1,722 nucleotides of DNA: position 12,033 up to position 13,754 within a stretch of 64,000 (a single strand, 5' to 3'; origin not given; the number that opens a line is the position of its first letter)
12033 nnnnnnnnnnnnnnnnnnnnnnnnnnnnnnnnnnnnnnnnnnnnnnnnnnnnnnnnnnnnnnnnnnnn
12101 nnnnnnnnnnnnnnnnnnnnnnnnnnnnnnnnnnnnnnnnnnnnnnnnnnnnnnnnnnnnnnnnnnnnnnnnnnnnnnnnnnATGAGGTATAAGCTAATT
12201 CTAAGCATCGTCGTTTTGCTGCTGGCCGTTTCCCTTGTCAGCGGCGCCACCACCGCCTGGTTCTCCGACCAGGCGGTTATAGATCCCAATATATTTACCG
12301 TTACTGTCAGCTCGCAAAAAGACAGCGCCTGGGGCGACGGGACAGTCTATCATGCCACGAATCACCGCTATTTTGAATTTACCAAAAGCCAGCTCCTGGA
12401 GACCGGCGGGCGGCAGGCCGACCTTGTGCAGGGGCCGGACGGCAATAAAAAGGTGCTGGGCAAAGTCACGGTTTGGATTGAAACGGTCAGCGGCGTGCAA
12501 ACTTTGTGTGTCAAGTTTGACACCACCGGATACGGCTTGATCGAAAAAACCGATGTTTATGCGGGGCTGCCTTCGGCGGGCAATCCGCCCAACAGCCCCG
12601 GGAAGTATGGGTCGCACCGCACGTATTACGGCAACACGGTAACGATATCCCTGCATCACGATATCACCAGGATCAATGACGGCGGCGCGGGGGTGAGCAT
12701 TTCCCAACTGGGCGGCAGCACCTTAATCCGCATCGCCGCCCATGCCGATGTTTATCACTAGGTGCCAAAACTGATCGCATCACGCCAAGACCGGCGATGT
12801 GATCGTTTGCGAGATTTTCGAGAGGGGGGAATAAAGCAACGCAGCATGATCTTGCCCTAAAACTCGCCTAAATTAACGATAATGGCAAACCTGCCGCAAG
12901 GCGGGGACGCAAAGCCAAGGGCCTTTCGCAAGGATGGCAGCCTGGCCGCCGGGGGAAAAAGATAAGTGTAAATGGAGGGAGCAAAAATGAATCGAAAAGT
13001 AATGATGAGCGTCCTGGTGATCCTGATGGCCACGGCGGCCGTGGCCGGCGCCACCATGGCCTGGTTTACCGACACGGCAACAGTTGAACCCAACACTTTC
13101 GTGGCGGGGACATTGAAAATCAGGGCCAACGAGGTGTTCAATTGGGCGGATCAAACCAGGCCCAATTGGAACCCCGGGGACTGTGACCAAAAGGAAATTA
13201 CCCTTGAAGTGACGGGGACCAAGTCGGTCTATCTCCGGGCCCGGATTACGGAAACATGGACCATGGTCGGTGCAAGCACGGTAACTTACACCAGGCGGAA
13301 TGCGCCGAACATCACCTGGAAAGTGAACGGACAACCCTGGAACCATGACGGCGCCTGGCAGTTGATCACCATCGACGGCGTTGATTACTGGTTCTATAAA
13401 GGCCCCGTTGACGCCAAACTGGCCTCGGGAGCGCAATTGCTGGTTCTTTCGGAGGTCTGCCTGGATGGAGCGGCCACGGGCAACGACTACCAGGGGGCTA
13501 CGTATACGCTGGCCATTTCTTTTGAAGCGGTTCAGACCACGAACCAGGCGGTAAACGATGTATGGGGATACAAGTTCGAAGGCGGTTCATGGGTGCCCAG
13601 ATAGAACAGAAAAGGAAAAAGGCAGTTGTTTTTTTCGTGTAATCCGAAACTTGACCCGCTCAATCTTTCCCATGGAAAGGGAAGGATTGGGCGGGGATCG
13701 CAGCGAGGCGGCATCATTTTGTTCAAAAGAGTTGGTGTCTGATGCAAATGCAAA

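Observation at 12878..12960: c-di-GMP-I (GEMM) riboswitch directly upstream of a TasA/camelysin-like gene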

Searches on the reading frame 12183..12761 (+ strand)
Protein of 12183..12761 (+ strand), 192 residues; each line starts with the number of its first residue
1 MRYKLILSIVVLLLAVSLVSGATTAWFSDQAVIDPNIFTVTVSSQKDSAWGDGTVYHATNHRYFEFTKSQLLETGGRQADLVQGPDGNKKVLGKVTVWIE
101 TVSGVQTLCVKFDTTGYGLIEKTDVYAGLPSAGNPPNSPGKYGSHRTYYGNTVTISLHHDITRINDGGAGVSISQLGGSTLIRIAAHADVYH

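Call 5: search_protein_families(library=pfam, proteins=[window:12183-12761:+], max_evalue=0.01)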
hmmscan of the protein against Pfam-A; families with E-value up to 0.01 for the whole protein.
window:12183-12761:+ (192 aa): 1 family
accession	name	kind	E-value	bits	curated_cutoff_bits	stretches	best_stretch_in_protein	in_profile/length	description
PF12389.13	Peptidase_M73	-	0.0049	17.2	22.5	1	4-36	5-37/196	Camelysin metallo-endopeptidase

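Call 6: search_protein_families(library=ncbifam, proteins=[window:12183-12761:+], max_evalue=0.01)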
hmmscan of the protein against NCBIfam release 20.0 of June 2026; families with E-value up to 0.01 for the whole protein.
window:12183-12761:+ (192 aa): 1 family
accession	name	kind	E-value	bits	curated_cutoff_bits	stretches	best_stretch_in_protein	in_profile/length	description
TIGR04088.1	cognate_SipW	domain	8e-06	25.9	19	1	11-40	3-31/34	SipW-dependent-type signal peptide-containing protein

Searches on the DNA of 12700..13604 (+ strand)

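Call 4: search_rna_families(source=window, start=12700, end=13100, threshold=evalue, max_evalue=1, show_alignments=4)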
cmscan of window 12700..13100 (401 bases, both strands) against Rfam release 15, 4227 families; matches with E-value up to 1: 1.
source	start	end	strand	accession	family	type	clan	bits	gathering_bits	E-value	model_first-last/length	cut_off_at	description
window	12875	12954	+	RF03167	c-di-GMP-I-GGC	Cis-reg; riboswitch;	CL00126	70.5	59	7.1e-17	1-80/80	no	c-di-GMP-I-GGC riboswitch aptamer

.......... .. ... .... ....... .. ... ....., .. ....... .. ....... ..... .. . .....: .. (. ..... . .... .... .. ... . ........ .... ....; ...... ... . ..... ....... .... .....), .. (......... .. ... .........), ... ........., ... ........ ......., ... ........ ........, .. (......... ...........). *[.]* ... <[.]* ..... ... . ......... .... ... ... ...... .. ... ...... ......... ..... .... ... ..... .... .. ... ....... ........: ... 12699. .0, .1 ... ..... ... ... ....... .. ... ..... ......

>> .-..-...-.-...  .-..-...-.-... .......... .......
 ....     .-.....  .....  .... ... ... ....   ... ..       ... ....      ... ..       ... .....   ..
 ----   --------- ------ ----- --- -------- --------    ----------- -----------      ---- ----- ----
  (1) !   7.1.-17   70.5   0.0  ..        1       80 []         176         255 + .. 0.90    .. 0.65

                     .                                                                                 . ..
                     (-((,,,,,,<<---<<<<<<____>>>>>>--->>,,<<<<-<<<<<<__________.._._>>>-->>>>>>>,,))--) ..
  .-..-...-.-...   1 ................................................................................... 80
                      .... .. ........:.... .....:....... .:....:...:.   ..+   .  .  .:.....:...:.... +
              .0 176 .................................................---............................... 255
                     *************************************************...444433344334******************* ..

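Call 16: search_rna_families(sources=[L001, L002, L003, L004, L005, L006, L007, L008, L009, L010, L011, L012, L013, L014, L015, L016, L017, L018, L019, L020], threshold=gathering)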
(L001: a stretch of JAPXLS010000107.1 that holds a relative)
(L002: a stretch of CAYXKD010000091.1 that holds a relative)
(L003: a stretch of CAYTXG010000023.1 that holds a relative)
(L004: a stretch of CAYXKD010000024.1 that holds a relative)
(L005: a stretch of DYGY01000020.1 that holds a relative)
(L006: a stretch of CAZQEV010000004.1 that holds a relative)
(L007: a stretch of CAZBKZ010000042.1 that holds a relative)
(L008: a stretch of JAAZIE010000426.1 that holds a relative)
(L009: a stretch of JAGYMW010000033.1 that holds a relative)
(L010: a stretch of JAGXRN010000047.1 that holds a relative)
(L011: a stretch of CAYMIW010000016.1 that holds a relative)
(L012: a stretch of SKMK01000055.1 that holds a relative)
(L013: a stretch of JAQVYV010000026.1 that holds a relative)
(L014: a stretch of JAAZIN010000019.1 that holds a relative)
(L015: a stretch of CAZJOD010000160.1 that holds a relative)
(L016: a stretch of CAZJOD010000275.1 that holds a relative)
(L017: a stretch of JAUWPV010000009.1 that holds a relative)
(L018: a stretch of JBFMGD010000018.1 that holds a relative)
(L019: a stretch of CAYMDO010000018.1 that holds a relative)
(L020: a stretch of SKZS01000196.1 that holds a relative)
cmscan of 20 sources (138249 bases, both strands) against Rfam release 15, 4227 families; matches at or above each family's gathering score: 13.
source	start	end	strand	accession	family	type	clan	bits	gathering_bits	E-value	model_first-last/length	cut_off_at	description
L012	6400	6489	+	RF01051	c-di-GMP-I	Cis-reg; riboswitch;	CL00126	80.9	35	5.2e-14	1-87/87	no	c-di-GMP-I riboswitch aptamer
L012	6582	6671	+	RF01051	c-di-GMP-I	Cis-reg; riboswitch;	CL00126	80.1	35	8.5e-14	1-87/87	no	c-di-GMP-I riboswitch aptamer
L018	6640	6728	+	RF01051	c-di-GMP-I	Cis-reg; riboswitch;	CL00126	78.6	35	2e-13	1-87/87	no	c-di-GMP-I riboswitch aptamer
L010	6470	6557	+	RF01051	c-di-GMP-I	Cis-reg; riboswitch;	CL00126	78.2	35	2.4e-13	1-87/87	no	c-di-GMP-I riboswitch aptamer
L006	5664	5754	+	RF03167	c-di-GMP-I-GGC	Cis-reg; riboswitch;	CL00126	76.3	59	5.4e-16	1-80/80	no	c-di-GMP-I-GGC riboswitch aptamer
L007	3899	3975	+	RF03167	c-di-GMP-I-GGC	Cis-reg; riboswitch;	CL00126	71.9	59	9.7e-15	1-80/80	no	c-di-GMP-I-GGC riboswitch aptamer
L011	3898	3974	+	RF03167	c-di-GMP-I-GGC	Cis-reg; riboswitch;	CL00126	71.9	59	9.7e-15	1-80/80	no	c-di-GMP-I-GGC riboswitch aptamer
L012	3898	3978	+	RF03167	c-di-GMP-I-GGC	Cis-reg; riboswitch;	CL00126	69.7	59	4.3e-14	1-80/80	no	c-di-GMP-I-GGC riboswitch aptamer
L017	3880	3960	+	RF03167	c-di-GMP-I-GGC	Cis-reg; riboswitch;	CL00126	67.7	59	1.5e-13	1-80/80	no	c-di-GMP-I-GGC riboswitch aptamer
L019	6631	6718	+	RF01051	c-di-GMP-I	Cis-reg; riboswitch;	CL00126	64.9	35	4.2e-10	1-87/87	no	c-di-GMP-I riboswitch aptamer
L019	3892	3971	+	RF01051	c-di-GMP-I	Cis-reg; riboswitch;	CL00126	62.3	35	1.8e-09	1-87/87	no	c-di-GMP-I riboswitch aptamer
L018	3886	3966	+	RF03167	c-di-GMP-I-GGC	Cis-reg; riboswitch;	CL00126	61.3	59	1.1e-11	1-80/80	no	c-di-GMP-I-GGC riboswitch aptamer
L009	3879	3958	+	RF01051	c-di-GMP-I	Cis-reg; riboswitch;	CL00126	55.7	35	7.5e-08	1-87/87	no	c-di-GMP-I riboswitch aptamer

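Call 18: search_rna_families(sources=[L021, L022, L023, L024, L025, L026, L027, L028, L029, L030, L031, L032, L033, L034, L035, L036, L037, L038, L039, L040], threshold=gathering)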
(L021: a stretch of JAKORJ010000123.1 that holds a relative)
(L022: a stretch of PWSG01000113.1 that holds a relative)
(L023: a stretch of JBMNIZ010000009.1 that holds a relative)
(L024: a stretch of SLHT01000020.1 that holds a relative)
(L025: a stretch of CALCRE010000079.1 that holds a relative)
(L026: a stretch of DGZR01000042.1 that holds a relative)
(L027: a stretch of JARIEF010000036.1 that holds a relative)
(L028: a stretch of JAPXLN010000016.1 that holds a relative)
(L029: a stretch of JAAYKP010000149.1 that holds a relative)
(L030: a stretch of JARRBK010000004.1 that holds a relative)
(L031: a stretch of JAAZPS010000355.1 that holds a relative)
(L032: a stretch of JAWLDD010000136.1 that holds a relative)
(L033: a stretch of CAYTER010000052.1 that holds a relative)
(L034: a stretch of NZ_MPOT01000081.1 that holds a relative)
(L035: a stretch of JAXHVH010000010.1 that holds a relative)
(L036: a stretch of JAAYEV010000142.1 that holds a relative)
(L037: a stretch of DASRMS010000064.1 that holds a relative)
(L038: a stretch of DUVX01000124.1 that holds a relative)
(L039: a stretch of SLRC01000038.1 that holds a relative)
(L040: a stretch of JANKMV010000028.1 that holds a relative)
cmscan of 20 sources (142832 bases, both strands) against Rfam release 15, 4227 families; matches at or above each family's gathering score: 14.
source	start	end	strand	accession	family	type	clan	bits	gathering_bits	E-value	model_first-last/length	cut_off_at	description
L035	7400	7487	+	RF01051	c-di-GMP-I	Cis-reg; riboswitch;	CL00126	84.6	35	6.9e-15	1-87/87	no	c-di-GMP-I riboswitch aptamer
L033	4192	4279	+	RF01051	c-di-GMP-I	Cis-reg; riboswitch;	CL00126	71.8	35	9.3e-12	1-87/87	no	c-di-GMP-I riboswitch aptamer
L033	1802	1879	+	RF03167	c-di-GMP-I-GGC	Cis-reg; riboswitch;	CL00126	69.7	59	4.3e-14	1-80/80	no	c-di-GMP-I-GGC riboswitch aptamer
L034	6280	6357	+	RF03167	c-di-GMP-I-GGC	Cis-reg; riboswitch;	CL00126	68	59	1.3e-13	1-80/80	no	c-di-GMP-I-GGC riboswitch aptamer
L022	2775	2858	+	RF03167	c-di-GMP-I-GGC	Cis-reg; riboswitch;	CL00126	66.4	59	3.9e-13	1-80/80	no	c-di-GMP-I-GGC riboswitch aptamer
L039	1687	1768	+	RF03167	c-di-GMP-I-GGC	Cis-reg; riboswitch;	CL00126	66.2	59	4.3e-13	1-80/80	no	c-di-GMP-I-GGC riboswitch aptamer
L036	3875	3959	+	RF03167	c-di-GMP-I-GGC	Cis-reg; riboswitch;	CL00126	65.8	59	5.5e-13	1-80/80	no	c-di-GMP-I-GGC riboswitch aptamer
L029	3885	3962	+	RF03167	c-di-GMP-I-GGC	Cis-reg; riboswitch;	CL00126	65.6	59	6.4e-13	1-80/80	no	c-di-GMP-I-GGC riboswitch aptamer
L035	5662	5751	+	RF01051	c-di-GMP-I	Cis-reg; riboswitch;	CL00126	64.4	35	5.7e-10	1-87/87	no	c-di-GMP-I riboswitch aptamer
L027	731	810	+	RF01051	c-di-GMP-I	Cis-reg; riboswitch;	CL00126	64.2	35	6.7e-10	1-87/87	no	c-di-GMP-I riboswitch aptamer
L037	3885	3962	+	RF03167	c-di-GMP-I-GGC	Cis-reg; riboswitch;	CL00126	63.6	59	2.4e-12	1-80/80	no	c-di-GMP-I-GGC riboswitch aptamer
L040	3881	3957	+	RF03167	c-di-GMP-I-GGC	Cis-reg; riboswitch;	CL00126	62.5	59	5.1e-12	1-80/80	no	c-di-GMP-I-GGC riboswitch aptamer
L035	3884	3963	+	RF01051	c-di-GMP-I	Cis-reg; riboswitch;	CL00126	60.5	35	5.3e-09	1-87/87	no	c-di-GMP-I riboswitch aptamer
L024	3903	3981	+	RF01051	c-di-GMP-I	Cis-reg; riboswitch;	CL00126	37.6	35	0.0021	1-87/87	no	c-di-GMP-I riboswitch aptamer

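Call 25: search_rna_families(sources=[L041, L042, L043, L044, L045, L046, L047, L048, L049, L050, L051, L052, L053, L054, L055, L056, L057, L058, L059, L060], threshold=gathering)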
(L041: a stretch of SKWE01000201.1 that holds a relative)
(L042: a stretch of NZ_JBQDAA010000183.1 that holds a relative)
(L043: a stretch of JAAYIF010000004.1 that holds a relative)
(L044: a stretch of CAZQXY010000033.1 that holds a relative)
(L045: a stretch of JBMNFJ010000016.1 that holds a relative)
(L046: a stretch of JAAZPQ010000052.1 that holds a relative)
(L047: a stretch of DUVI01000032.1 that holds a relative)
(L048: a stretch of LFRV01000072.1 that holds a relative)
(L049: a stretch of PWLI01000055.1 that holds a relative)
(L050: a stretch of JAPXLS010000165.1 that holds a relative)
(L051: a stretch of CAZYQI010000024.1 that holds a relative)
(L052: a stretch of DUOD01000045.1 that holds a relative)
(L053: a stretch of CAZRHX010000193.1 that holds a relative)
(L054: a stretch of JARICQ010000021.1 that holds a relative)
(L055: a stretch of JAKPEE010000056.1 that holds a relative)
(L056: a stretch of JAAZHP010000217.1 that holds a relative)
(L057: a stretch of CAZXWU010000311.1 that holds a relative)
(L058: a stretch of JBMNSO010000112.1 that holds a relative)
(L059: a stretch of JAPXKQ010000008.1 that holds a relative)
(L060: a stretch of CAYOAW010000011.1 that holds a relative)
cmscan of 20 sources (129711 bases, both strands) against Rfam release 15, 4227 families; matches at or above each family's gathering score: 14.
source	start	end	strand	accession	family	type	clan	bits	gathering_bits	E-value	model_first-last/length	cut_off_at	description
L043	6746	6840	+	RF01051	c-di-GMP-I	Cis-reg; riboswitch;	CL00126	87.4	35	1.3e-15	1-87/87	no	c-di-GMP-I riboswitch aptamer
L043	6969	7053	+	RF01051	c-di-GMP-I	Cis-reg; riboswitch;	CL00126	85.3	35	4.2e-15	1-87/87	no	c-di-GMP-I riboswitch aptamer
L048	2255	2333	+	RF03167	c-di-GMP-I-GGC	Cis-reg; riboswitch;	CL00126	63.4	59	2.6e-12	1-80/80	no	c-di-GMP-I-GGC riboswitch aptamer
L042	3274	3349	+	RF03167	c-di-GMP-I-GGC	Cis-reg; riboswitch;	CL00126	63.1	59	3.2e-12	1-80/80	no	c-di-GMP-I-GGC riboswitch aptamer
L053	2413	2492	+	RF01051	c-di-GMP-I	Cis-reg; riboswitch;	CL00126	62.7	35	1.4e-09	1-87/87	no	c-di-GMP-I riboswitch aptamer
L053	3281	3360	+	RF01051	c-di-GMP-I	Cis-reg; riboswitch;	CL00126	62.7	35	1.4e-09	1-87/87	no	c-di-GMP-I riboswitch aptamer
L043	3843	3927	+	RF03167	c-di-GMP-I-GGC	Cis-reg; riboswitch;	CL00126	62.6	59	4.2e-12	1-80/80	no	c-di-GMP-I-GGC riboswitch aptamer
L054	2324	2397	+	RF03167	c-di-GMP-I-GGC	Cis-reg; riboswitch;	CL00126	62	59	6.6e-12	1-80/80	no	c-di-GMP-I-GGC riboswitch aptamer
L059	3896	3974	+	RF01051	c-di-GMP-I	Cis-reg; riboswitch;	CL00126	61.9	35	2.2e-09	1-87/87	no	c-di-GMP-I riboswitch aptamer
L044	3857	3940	+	RF03167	c-di-GMP-I-GGC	Cis-reg; riboswitch;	CL00126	61.6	59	8.4e-12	1-80/80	no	c-di-GMP-I-GGC riboswitch aptamer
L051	3901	3977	+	RF03167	c-di-GMP-I-GGC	Cis-reg; riboswitch;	CL00126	59.7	59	2.9e-11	1-80/80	no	c-di-GMP-I-GGC riboswitch aptamer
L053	1551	1627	+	RF01051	c-di-GMP-I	Cis-reg; riboswitch;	CL00126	58.3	35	1.6e-08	1-87/87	no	c-di-GMP-I riboswitch aptamer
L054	2164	2237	+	RF01051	c-di-GMP-I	Cis-reg; riboswitch;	CL00126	56.1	35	5.6e-08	1-87/87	no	c-di-GMP-I riboswitch aptamer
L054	326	403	+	RF01051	c-di-GMP-I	Cis-reg; riboswitch;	CL00126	50.2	35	1.5e-06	1-87/87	no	c-di-GMP-I riboswitch aptamer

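Call 39: search_rna_families(sources=[L061, L062, L063, L064, L065, L066, L067, L068, L069, L070, L071, L072, L073, L074, L075, L076, L077, L078, L079, L080], threshold=gathering)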
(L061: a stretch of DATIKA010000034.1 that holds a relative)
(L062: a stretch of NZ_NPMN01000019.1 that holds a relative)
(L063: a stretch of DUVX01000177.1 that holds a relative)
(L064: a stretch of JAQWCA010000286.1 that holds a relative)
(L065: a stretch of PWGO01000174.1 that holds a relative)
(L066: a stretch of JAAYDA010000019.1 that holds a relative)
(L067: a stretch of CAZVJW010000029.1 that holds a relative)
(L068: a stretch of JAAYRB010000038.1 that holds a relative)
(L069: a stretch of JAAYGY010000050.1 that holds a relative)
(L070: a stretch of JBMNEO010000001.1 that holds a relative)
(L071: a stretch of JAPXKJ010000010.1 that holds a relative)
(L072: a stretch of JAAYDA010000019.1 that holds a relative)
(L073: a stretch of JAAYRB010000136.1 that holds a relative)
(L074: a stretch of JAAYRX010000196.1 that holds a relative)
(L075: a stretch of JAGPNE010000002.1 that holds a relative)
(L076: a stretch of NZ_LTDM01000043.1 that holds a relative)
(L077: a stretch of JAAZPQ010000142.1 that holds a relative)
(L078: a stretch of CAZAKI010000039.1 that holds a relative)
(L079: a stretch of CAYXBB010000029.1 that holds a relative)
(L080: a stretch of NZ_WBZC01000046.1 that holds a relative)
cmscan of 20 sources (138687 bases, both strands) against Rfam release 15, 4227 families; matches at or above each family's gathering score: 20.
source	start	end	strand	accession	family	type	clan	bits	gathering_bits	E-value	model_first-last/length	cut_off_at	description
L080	5521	5622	+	RF00167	Purine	Cis-reg; riboswitch;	CL00123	92.5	37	2.2e-15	1-102/102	no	Purine riboswitch aptamer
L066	5526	5610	+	RF01051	c-di-GMP-I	Cis-reg; riboswitch;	CL00126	89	35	5.6e-16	1-87/87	no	c-di-GMP-I riboswitch aptamer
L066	5352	5436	+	RF01051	c-di-GMP-I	Cis-reg; riboswitch;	CL00126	84.3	35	8.1e-15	1-87/87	no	c-di-GMP-I riboswitch aptamer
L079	7316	7403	+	RF01051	c-di-GMP-I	Cis-reg; riboswitch;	CL00126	83.1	35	1.6e-14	1-87/87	no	c-di-GMP-I riboswitch aptamer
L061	3881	3961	+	RF03167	c-di-GMP-I-GGC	Cis-reg; riboswitch;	CL00126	69.8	59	4e-14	1-80/80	no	c-di-GMP-I-GGC riboswitch aptamer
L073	1372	1455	+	RF03167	c-di-GMP-I-GGC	Cis-reg; riboswitch;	CL00126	68.9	59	7.4e-14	1-80/80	no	c-di-GMP-I-GGC riboswitch aptamer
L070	3878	3958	+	RF03167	c-di-GMP-I-GGC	Cis-reg; riboswitch;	CL00126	68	59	1.3e-13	1-80/80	no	c-di-GMP-I-GGC riboswitch aptamer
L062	5620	5694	+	RF03167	c-di-GMP-I-GGC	Cis-reg; riboswitch;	CL00126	67.1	59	2.4e-13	1-80/80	no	c-di-GMP-I-GGC riboswitch aptamer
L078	3883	3963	+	RF03167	c-di-GMP-I-GGC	Cis-reg; riboswitch;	CL00126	67.1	59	2.4e-13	1-80/80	no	c-di-GMP-I-GGC riboswitch aptamer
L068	3089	3179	+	RF03167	c-di-GMP-I-GGC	Cis-reg; riboswitch;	CL00126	66.7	59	3.1e-13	1-80/80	no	c-di-GMP-I-GGC riboswitch aptamer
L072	3884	3968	+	RF03167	c-di-GMP-I-GGC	Cis-reg; riboswitch;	CL00126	66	59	4.9e-13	1-80/80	no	c-di-GMP-I-GGC riboswitch aptamer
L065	2536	2612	+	RF03167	c-di-GMP-I-GGC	Cis-reg; riboswitch;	CL00126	65.3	59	7.8e-13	1-80/80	no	c-di-GMP-I-GGC riboswitch aptamer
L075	3835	3917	+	RF01051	c-di-GMP-I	Cis-reg; riboswitch;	CL00126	64.4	35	5.8e-10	1-87/87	no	c-di-GMP-I riboswitch aptamer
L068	2287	2374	+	RF03167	c-di-GMP-I-GGC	Cis-reg; riboswitch;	CL00126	63.9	59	2e-12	1-80/80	no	c-di-GMP-I-GGC riboswitch aptamer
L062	3893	3971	+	RF01051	c-di-GMP-I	Cis-reg; riboswitch;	CL00126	63.7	35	8.6e-10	1-87/87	no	c-di-GMP-I riboswitch aptamer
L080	2824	2910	+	RF03167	c-di-GMP-I-GGC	Cis-reg; riboswitch;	CL00126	60.7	59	1.6e-11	1-80/80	no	c-di-GMP-I-GGC riboswitch aptamer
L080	1555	1635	+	RF01051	c-di-GMP-I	Cis-reg; riboswitch;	CL00126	57.6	35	2.7e-08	1-87/87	no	c-di-GMP-I riboswitch aptamer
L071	270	352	+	RF01051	c-di-GMP-I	Cis-reg; riboswitch;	CL00126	57.1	35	3.5e-08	1-87/87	no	c-di-GMP-I riboswitch aptamer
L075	261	344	+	RF01051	c-di-GMP-I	Cis-reg; riboswitch;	CL00126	55.7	35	7.6e-08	1-87/87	no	c-di-GMP-I riboswitch aptamer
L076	3886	3962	+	RF01051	c-di-GMP-I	Cis-reg; riboswitch;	CL00126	53.2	35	3.1e-07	1-87/87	no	c-di-GMP-I riboswitch aptamer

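Call 65: search_rna_families(sources=[L081, L082, L083, L084, L085], threshold=gathering)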
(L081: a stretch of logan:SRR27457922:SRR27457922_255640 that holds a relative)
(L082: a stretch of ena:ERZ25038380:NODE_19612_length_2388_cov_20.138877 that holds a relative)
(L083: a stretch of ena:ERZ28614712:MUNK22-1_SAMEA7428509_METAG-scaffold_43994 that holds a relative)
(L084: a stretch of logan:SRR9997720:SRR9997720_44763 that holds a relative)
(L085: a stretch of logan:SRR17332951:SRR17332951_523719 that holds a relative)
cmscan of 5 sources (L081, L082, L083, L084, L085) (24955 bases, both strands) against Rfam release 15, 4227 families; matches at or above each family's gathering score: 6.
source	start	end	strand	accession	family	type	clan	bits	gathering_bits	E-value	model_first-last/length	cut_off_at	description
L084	5275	5365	+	RF01051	c-di-GMP-I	Cis-reg; riboswitch;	CL00126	84.2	35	1.5e-15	1-87/87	no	c-di-GMP-I riboswitch aptamer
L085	5275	5365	+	RF01051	c-di-GMP-I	Cis-reg; riboswitch;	CL00126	84.2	35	1.5e-15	1-87/87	no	c-di-GMP-I riboswitch aptamer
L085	5072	5155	+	RF01051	c-di-GMP-I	Cis-reg; riboswitch;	CL00126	81.4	35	7.4e-15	1-87/87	no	c-di-GMP-I riboswitch aptamer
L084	6679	6750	+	RF00005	tRNA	Gene; tRNA;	CL00001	71.2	29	5.6e-14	1-71/71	no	tRNA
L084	5073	5156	+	RF03167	c-di-GMP-I-GGC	Cis-reg; riboswitch;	CL00126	69.7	59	7.8e-15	1-80/80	no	c-di-GMP-I-GGC riboswitch aptamer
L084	6762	6835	+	RF00005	tRNA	Gene; tRNA;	CL00001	65.7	29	1.8e-12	1-71/71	no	tRNA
